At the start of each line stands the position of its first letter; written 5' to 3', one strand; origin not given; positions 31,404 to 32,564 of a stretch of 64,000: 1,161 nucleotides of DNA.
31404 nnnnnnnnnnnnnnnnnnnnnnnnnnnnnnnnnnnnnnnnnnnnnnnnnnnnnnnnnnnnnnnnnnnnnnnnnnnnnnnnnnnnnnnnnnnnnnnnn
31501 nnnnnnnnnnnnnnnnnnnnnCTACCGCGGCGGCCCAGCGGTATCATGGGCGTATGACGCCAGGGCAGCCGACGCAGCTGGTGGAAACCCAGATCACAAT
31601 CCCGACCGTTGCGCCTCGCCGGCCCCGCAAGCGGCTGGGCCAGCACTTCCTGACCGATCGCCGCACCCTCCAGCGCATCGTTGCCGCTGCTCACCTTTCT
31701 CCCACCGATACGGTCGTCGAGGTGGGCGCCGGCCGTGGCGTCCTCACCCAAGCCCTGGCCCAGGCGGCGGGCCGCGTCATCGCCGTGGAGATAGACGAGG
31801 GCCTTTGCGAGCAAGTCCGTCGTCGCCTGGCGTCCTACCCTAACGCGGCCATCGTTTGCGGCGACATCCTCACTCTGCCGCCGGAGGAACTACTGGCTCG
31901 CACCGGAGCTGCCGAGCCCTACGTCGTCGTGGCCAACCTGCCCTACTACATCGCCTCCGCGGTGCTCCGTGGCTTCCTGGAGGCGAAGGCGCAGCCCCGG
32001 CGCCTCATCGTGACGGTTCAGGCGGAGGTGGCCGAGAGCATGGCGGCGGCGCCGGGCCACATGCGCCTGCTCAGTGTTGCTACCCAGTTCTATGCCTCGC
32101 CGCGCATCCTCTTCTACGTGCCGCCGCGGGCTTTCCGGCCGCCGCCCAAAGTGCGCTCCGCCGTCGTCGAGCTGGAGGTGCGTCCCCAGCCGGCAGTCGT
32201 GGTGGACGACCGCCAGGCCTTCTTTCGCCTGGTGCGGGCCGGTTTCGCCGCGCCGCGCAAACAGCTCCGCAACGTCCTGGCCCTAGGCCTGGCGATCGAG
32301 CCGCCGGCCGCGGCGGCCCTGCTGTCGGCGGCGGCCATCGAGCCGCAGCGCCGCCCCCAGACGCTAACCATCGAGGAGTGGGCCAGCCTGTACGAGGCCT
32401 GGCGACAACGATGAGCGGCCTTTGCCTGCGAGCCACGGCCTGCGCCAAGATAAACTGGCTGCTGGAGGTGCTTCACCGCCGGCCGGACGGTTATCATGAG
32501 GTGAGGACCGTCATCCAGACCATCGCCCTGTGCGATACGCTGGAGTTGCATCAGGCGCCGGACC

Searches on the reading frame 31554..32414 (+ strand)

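Call 10: search_protein_families(library=pfam, proteins=[window:31554-32414:+], max_evalue=0.001)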
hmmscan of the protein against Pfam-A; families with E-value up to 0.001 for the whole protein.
window:31554-32414:+ (286 aa): 6 families
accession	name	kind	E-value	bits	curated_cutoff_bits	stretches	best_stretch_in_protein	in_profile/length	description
PF00398.26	RrnaAD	-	3.7e-51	174.2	24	1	25-280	5-258/263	Ribosomal RNA adenine dimethylase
PF13649.12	Methyltransf_25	-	1.1e-08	36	27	1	54-111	1-61/97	Methyltransferase domain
PF08241.18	Methyltransf_11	-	5.1e-06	27.5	21.2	1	55-109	1-55/95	Methyltransferase domain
PF01728.25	FtsJ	-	6.5e-06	26.6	24.1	1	39-127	9-97/181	FtsJ-like methyltransferase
PF08242.18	Methyltransf_12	-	0.00017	22.6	30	1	55-115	1-63/98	Methyltransferase domain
PF01135.25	PCMT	-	0.00099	19.4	20.3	0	47-104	70-132/210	Protein-L-isoaspartate(D-aspartate) O-methyltransferase (PCMT)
